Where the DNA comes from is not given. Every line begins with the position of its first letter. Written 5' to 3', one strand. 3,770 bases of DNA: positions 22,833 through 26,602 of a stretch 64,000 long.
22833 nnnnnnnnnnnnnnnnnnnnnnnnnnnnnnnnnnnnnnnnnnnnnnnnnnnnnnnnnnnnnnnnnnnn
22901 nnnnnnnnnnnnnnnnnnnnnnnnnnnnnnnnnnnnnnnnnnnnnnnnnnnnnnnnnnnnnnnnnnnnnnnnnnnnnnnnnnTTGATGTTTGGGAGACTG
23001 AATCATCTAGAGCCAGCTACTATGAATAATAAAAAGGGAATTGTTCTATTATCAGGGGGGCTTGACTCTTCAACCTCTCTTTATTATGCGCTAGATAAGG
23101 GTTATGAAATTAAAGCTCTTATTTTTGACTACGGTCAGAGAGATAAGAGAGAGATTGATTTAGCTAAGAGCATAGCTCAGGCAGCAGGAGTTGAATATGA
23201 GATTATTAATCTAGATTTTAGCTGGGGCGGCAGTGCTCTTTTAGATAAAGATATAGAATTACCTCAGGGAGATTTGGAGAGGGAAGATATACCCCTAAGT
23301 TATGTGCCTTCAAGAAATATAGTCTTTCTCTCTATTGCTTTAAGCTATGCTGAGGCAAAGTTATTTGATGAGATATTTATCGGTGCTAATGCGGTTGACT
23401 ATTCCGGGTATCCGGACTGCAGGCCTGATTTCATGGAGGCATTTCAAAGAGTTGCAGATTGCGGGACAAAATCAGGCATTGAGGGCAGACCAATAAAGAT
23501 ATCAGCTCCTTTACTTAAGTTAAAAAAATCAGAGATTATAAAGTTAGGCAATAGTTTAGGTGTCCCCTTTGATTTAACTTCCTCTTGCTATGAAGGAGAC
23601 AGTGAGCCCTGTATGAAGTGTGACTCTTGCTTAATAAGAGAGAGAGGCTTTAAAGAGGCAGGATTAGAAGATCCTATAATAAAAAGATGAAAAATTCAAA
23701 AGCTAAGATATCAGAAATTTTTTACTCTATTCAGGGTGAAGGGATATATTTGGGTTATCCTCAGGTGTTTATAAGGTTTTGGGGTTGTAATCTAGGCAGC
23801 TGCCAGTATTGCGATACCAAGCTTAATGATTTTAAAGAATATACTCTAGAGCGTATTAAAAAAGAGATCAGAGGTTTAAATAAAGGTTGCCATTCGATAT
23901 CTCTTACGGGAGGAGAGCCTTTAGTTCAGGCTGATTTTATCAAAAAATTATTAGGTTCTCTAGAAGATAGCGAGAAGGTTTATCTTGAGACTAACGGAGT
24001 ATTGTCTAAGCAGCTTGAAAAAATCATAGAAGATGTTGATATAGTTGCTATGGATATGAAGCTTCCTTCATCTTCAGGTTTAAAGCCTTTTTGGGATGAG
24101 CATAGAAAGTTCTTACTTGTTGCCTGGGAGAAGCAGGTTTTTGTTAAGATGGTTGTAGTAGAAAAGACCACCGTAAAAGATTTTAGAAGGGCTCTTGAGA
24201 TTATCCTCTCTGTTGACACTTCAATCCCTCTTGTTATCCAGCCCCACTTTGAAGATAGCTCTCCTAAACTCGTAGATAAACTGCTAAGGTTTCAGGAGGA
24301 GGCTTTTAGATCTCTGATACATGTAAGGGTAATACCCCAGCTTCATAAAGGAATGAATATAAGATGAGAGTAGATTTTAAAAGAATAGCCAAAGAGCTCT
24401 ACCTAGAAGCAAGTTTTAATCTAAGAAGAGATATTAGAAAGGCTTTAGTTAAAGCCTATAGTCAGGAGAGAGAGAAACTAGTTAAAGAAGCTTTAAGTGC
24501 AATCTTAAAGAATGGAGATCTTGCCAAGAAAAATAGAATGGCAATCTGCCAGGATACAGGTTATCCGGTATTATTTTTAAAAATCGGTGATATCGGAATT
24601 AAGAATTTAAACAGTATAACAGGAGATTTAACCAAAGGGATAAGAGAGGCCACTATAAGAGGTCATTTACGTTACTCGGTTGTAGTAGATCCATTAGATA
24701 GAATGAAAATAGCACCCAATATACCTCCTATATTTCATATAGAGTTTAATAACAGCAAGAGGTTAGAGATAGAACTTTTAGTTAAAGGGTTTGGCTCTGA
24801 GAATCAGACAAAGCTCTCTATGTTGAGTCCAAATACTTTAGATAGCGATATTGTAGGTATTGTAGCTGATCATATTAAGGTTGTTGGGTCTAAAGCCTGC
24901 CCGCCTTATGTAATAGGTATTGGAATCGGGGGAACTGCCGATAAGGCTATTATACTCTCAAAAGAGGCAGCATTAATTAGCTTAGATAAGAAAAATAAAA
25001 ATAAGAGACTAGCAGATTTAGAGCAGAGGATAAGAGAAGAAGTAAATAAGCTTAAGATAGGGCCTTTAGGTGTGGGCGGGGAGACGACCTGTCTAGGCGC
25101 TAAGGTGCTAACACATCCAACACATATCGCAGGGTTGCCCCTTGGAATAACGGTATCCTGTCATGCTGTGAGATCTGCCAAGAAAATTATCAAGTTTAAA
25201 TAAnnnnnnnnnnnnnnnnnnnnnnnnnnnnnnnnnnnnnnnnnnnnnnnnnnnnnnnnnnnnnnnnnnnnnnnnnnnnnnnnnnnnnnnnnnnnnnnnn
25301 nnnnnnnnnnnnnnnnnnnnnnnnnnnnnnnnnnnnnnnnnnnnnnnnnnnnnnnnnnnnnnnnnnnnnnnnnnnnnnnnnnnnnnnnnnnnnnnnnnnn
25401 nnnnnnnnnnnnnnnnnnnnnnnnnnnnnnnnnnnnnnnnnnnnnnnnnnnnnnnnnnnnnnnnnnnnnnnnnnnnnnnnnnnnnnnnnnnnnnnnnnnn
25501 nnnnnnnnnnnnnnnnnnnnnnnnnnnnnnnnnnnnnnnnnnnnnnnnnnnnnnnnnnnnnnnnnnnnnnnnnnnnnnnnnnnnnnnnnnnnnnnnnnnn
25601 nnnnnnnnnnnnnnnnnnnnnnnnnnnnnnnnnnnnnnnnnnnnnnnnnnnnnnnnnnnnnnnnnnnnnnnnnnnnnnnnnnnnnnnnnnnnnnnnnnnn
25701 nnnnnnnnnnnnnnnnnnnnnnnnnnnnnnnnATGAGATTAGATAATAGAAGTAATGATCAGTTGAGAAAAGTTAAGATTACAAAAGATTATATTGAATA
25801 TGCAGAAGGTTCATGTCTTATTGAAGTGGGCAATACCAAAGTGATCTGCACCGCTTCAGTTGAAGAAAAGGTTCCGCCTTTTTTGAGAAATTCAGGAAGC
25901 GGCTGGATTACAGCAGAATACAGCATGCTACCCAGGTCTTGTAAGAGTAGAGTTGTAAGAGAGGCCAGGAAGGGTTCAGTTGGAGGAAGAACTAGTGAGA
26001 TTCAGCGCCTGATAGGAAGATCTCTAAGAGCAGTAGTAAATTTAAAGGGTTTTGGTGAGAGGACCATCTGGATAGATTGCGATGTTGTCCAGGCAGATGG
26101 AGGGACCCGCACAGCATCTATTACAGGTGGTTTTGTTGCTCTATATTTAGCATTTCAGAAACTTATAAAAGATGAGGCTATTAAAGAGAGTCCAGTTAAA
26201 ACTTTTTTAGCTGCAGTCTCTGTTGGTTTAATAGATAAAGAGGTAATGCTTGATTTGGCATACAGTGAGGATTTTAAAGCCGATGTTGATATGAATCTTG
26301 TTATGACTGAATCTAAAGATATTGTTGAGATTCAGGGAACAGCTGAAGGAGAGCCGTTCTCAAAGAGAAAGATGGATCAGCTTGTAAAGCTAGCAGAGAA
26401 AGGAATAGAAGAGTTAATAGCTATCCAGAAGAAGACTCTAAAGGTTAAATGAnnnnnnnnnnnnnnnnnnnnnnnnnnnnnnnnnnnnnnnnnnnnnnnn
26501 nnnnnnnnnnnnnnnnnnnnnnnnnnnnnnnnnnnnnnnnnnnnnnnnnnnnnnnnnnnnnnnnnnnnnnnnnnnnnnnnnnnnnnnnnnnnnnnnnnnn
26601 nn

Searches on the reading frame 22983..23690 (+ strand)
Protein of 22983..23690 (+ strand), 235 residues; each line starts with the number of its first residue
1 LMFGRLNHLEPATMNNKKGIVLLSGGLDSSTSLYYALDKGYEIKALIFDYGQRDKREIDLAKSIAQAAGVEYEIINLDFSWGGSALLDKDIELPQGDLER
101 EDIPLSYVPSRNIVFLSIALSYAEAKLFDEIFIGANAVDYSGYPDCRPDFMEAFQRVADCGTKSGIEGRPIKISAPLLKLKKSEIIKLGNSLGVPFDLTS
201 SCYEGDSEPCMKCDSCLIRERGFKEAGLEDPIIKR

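Call 43: search_protein_families(library=pfam, proteins=[window:22983-23690:+], max_evalue=0.00001)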
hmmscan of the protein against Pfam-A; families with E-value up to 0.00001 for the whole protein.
window:22983-23690:+ (235 aa): 2 families
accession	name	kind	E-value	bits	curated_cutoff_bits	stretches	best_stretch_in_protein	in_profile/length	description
PF06508.19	QueC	-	1.9e-73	246.8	22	1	19-226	2-209/210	Queuosine biosynthesis protein QueC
PF02568.20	ThiI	-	8.1e-06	26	20.5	0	17-66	4-54/197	Thiamine biosynthesis protein (ThiI)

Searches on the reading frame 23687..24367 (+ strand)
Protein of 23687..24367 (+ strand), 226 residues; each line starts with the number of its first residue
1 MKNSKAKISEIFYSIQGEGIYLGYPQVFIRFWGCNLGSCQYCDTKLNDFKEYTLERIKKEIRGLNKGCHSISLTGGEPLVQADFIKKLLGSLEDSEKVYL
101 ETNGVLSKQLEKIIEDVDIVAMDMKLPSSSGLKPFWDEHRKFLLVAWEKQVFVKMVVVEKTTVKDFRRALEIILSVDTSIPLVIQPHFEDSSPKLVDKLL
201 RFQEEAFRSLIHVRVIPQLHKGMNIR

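Call 43: search_protein_families(library=pfam, proteins=[window:23687-24367:+], max_evalue=0.00001)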
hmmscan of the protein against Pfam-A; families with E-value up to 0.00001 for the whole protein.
window:23687-24367:+ (226 aa): 2 families
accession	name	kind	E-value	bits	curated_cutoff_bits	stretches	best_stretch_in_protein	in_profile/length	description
PF04055.27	Radical_SAM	-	3.6e-14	53.7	29.5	1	33-130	6-115/166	Radical SAM superfamily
PF13353.11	Fer4_12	-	7.4e-06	26.7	22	0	16-119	2-111/137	4Fe-4S single cluster domain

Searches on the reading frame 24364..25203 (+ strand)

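Call 43: search_protein_families(library=pfam, proteins=[window:24364-25203:+], max_evalue=0.00001)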
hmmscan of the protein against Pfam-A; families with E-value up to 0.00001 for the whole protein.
window:24364-25203:+ (279 aa): 1 family
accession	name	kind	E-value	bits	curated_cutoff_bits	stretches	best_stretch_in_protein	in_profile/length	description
PF05681.19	Fumerase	-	7.6e-84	281.6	25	1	8-273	3-268/270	Fumarate hydratase (Fumerase)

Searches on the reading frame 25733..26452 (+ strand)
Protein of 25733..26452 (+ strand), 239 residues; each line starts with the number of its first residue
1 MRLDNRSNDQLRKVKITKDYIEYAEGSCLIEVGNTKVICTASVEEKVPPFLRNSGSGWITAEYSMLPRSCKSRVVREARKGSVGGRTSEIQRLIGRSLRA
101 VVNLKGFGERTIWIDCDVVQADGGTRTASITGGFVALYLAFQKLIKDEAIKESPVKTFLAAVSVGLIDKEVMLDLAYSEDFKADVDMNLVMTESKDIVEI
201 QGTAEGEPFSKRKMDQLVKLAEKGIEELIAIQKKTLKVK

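Call 43: search_protein_families(library=pfam, proteins=[window:25733-26452:+], max_evalue=0.00001)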
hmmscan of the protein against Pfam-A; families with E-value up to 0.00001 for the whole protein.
window:25733-26452:+ (239 aa): 2 families
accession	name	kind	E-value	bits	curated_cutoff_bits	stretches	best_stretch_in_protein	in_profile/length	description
PF01138.27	RNase_PH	-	3.1e-29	102.4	25.5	1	10-140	1-127/130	3' exoribonuclease family, domain 1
PF03725.20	RNase_PH_C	-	3.6e-13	49.7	20.8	1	159-224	3-67/67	3' exoribonuclease family, domain 2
